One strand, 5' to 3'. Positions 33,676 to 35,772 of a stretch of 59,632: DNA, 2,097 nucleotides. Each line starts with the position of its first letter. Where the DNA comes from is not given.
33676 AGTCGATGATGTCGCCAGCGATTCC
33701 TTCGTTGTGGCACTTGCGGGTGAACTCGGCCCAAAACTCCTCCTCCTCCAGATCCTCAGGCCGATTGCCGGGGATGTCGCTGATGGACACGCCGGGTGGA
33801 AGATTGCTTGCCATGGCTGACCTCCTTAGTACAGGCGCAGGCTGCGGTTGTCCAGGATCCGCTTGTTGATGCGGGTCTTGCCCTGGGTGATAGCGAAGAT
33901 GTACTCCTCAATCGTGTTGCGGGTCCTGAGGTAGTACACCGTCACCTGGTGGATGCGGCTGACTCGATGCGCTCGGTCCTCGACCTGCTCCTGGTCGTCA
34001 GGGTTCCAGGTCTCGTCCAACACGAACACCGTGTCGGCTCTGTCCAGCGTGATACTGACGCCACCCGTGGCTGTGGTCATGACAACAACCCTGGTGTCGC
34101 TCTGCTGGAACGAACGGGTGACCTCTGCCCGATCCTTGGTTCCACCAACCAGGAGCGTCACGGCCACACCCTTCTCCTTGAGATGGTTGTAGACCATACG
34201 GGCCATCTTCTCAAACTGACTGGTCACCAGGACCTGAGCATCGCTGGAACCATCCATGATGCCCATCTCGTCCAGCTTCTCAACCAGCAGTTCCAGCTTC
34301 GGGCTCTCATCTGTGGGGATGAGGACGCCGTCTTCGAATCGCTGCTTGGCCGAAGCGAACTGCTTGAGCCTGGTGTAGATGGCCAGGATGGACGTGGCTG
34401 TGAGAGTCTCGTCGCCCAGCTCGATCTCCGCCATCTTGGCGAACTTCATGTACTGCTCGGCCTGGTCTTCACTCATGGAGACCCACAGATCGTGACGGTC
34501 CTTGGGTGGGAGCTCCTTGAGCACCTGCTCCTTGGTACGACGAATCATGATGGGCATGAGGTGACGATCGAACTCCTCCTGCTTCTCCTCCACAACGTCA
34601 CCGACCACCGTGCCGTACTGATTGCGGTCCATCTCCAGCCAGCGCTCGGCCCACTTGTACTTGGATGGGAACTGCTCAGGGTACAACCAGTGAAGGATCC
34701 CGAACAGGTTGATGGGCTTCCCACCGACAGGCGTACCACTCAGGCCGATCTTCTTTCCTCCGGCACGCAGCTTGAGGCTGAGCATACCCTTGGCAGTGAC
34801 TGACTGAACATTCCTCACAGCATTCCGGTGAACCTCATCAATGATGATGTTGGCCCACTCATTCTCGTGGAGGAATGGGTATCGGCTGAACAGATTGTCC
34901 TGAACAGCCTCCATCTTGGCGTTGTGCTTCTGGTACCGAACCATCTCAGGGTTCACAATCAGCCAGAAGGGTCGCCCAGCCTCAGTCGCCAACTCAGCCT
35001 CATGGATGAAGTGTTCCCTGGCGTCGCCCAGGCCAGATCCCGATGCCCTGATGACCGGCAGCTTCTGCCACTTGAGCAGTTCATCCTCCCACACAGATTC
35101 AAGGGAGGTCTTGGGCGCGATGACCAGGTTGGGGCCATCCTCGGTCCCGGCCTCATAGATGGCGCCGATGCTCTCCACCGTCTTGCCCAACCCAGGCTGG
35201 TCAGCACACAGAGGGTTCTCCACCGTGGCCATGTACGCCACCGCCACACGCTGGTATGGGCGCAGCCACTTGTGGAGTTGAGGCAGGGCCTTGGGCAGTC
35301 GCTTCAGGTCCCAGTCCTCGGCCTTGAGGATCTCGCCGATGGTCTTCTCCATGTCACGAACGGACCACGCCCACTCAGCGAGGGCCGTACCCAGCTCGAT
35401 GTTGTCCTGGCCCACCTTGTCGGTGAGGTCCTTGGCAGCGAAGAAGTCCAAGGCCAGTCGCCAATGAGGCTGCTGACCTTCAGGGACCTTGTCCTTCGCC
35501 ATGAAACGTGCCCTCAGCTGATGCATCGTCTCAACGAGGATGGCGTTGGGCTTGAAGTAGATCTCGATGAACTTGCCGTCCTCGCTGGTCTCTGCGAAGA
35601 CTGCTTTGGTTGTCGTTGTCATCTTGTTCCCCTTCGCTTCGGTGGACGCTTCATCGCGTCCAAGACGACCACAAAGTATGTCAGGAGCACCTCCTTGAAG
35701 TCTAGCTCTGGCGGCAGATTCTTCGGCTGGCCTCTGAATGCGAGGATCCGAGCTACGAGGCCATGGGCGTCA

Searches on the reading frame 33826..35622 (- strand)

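Call 10: search_protein_families(library=phrogs, proteins=[window:33826-35622:-], max_evalue=0.001)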
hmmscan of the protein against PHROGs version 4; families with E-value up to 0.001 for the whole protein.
window:33826-35622:- (598 aa): 3 families
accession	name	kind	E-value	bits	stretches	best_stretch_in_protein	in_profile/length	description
phrog_62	-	DNA, RNA and nucleotide metabolism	1.3e-103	348.8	1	16-593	649-1136/1881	DNA helicase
phrog_29996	-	unknown function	9.7e-23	81.1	1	254-585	836-1159/1189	-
phrog_16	-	DNA, RNA and nucleotide metabolism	6e-14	52.2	1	120-518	273-551/986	DNA helicase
